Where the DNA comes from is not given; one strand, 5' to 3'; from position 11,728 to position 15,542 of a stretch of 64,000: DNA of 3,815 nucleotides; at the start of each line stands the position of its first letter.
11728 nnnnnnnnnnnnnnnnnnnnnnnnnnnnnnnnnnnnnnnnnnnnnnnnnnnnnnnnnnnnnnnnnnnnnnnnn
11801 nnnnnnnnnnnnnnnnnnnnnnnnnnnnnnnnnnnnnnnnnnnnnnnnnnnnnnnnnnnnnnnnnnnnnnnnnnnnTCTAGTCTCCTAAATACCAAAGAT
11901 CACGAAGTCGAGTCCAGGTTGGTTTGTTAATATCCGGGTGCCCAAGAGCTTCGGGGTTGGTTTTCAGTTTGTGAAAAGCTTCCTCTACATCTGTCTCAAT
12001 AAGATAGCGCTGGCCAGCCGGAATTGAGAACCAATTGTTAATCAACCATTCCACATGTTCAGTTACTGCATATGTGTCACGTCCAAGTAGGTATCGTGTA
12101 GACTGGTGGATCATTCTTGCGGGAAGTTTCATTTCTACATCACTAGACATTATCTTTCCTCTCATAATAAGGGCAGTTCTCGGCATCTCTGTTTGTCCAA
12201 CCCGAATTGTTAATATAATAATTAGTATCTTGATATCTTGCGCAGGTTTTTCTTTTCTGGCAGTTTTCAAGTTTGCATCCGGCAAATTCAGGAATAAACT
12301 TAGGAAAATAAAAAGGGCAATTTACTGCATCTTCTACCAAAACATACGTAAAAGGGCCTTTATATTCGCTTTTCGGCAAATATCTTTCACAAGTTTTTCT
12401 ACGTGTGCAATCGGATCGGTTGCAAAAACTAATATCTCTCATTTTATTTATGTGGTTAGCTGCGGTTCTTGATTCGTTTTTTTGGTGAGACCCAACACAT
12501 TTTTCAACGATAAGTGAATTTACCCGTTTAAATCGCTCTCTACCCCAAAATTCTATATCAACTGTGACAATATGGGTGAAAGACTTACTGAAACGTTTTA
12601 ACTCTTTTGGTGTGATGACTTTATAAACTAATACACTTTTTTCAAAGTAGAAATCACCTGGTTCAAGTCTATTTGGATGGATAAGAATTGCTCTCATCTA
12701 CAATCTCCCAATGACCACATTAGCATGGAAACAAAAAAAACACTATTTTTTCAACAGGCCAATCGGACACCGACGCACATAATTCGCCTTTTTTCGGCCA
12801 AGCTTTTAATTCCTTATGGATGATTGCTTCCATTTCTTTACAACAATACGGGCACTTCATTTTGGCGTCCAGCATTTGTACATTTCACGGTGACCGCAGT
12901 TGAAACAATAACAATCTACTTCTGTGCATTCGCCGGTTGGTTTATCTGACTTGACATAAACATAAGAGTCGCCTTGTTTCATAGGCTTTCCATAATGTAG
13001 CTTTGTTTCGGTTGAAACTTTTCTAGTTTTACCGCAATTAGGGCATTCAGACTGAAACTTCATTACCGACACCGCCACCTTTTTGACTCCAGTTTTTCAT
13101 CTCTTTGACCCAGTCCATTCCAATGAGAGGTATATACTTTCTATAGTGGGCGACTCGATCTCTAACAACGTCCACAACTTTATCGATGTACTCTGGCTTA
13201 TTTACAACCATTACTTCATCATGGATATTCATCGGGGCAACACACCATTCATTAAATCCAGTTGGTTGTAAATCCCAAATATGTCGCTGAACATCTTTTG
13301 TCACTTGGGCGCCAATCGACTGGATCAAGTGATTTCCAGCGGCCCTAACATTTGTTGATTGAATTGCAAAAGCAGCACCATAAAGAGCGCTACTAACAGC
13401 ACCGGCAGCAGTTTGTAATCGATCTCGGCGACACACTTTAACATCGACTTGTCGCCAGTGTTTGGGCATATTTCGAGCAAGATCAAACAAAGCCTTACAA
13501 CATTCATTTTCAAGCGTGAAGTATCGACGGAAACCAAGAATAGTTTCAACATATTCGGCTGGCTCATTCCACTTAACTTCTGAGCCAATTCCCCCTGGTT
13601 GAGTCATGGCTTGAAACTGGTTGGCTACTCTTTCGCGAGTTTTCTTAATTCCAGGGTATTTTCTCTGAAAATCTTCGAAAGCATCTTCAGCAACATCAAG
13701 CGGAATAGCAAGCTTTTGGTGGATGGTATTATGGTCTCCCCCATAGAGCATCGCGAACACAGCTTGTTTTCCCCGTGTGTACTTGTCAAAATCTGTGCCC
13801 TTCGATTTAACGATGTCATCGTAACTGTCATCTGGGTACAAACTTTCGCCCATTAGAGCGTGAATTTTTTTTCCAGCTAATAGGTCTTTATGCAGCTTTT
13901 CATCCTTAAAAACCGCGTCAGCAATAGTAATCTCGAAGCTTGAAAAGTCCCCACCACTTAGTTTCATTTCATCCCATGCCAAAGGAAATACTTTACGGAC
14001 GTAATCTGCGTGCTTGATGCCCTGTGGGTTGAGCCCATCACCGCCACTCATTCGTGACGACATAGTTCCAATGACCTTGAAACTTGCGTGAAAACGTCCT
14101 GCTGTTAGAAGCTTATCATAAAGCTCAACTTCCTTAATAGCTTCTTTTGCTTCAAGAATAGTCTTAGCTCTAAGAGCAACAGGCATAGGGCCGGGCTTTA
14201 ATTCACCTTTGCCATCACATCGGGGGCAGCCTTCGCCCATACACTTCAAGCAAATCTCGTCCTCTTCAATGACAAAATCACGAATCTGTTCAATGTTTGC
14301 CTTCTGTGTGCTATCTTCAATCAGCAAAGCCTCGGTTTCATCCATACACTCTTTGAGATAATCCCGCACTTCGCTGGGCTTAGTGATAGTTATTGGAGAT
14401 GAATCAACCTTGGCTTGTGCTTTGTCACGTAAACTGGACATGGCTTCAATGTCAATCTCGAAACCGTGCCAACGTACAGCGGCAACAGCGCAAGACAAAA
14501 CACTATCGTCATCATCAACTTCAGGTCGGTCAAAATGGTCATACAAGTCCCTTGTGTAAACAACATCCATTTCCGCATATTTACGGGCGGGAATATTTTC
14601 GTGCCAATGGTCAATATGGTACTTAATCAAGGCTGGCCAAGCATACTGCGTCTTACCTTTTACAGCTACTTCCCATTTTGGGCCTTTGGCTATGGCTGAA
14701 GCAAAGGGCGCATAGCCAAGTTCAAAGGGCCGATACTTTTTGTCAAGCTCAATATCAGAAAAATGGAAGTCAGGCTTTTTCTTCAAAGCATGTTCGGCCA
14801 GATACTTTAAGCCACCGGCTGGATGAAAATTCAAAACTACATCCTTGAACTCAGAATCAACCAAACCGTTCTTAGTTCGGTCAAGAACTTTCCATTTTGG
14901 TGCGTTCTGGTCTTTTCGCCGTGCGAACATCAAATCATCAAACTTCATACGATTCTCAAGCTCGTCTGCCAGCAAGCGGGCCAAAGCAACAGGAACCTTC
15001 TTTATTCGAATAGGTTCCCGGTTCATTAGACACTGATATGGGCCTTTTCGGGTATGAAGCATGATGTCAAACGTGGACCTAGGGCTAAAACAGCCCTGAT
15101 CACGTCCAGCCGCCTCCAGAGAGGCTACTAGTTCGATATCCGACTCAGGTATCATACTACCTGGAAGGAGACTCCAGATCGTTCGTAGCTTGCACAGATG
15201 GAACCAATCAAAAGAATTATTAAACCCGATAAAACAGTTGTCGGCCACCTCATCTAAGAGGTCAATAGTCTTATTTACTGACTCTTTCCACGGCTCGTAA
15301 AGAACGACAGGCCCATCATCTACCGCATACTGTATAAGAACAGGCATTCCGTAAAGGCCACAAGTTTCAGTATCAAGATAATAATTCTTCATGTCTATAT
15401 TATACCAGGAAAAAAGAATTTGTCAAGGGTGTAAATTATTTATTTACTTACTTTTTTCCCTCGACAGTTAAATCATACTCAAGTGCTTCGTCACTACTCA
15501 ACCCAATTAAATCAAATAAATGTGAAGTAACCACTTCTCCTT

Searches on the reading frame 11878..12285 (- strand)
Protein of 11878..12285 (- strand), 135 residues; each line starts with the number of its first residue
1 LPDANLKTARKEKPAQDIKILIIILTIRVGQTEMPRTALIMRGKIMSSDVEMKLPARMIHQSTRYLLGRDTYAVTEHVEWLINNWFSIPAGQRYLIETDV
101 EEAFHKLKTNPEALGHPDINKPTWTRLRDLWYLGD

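Call 10: search_protein_families(library=pfam, proteins=[window:11878-12285:-], max_evalue=0.01)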
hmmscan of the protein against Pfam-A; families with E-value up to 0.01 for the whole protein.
window:11878-12285:- (135 aa): 0 families

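Call 27: search_protein_families(library=phrogs, proteins=[window:11878-12285:-], max_evalue=0.001)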
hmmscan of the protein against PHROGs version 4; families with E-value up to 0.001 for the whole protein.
window:11878-12285:- (135 aa): 1 family
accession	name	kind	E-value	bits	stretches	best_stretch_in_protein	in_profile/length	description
phrog_11947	-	unknown function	2.1e-08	35.2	1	57-129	15-82/100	-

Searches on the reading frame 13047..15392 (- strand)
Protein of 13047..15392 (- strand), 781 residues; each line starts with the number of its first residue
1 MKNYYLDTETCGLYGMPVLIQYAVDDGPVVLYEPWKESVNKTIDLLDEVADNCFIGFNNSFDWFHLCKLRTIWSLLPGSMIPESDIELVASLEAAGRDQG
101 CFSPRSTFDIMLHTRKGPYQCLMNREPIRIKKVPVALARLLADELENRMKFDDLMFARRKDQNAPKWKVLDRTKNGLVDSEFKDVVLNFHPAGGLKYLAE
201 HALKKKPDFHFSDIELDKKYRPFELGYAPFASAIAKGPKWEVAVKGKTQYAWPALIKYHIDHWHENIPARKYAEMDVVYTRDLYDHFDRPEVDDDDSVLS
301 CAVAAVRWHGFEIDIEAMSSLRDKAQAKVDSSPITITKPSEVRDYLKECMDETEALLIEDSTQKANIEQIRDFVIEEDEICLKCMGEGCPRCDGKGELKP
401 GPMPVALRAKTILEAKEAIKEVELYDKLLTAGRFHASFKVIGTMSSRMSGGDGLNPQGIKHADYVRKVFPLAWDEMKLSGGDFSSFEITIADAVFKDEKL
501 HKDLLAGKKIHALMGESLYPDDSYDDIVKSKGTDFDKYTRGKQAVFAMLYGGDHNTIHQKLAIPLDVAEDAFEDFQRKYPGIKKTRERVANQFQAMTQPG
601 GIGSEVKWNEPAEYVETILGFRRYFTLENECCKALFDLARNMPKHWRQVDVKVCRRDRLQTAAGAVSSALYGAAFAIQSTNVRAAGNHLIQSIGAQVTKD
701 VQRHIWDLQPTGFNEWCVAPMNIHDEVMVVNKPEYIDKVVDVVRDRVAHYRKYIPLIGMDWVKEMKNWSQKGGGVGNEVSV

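Call 11: search_protein_families(library=pfam, proteins=[window:13047-15392:-], max_evalue=0.01)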
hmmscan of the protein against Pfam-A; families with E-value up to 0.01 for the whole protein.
window:13047-15392:- (781 aa): 1 family
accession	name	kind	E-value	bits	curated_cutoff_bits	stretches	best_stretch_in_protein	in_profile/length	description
PF00476.26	DNA_pol_A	-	1.2e-15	57.8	34.3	1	430-749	103-359/381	DNA polymerase family A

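Call 66: search_dna_similar(query=window:13047-15392:-, collection=phages, mode=protein, max_rows=10)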
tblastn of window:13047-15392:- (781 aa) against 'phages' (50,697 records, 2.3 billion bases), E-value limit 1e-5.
Records with a match: 170; places in all: 170; records where one place covers at least 80% of the query: 0.
Best place of each record, by identity: <60% 170.
By first word of the organism name: Mycobacterium 99; Enterococcus 20; Thermus 12; Bacteroides 11; Bacillus 9; Lactobacillus 6; Clostridium 3; Bacteriophage 2; uncultured 2; IAS 2; and 4 more.
By host as written in the record: Mycobacterium smegmatis mc2 155 66; Mycobacterium smegmatis mc#155 23; Bacteroides intestinalis DSM 108646 11; - 9; Enterococcus faecalis 8; Thermus thermophilus 6; Lactobacillus plantarum 5; Thermus thermophilus HB8 4; and 27 more.
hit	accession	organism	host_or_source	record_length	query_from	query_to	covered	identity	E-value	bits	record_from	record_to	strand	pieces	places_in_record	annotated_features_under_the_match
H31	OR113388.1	Clostridium phage vB_CtyS-FA88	Clostridium sp.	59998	132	601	60%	23.5%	6e-8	62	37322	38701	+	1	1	putative DNA polymerase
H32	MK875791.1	Gordonia phage Yakult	Gordonia terrae 3612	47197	226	601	48%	24.1%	5e-6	57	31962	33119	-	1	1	46: DNA polymerase I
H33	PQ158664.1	Thermus phage P23-45_stolb1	Thermus thermophilus HB8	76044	398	738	44%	25.5%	7e-9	66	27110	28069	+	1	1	DNA polymerase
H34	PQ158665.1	Thermus phage P23-45_stolb2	Thermus thermophilus HB8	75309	398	738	44%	25.5%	2e-8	65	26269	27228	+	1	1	DNA polymerase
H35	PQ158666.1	Thermus phage P23-45_stolb3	Thermus thermophilus HB8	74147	398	738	44%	25.2%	2e-9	67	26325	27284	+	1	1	DNA polymerase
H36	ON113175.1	Enterococcus phage vB_OCPT_Toy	Enterococcus sp.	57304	405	728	41%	24.4%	3e-8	64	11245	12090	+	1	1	DNA-directed DNA polymerase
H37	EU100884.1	Thermus phage P74-26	Thermus thermophilus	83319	398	738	44%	23.1%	6e-6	56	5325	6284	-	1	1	DNA polymerase I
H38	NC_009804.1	Thermus phage P74-26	Thermus thermophilus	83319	398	738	44%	23.1%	6e-6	56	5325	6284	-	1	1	DNA polymerase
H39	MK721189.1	Enterococcus phage vB_EfaS_Ef2.2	Enterococcus faecalis strain AH2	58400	405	728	41%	24.1%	4e-8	63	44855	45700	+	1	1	DNA polymerase I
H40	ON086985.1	Enterococcus phage 47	Enterococcus faecalis EnGen0243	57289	405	728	41%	24.1%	7e-8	62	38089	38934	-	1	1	DNA polymerase I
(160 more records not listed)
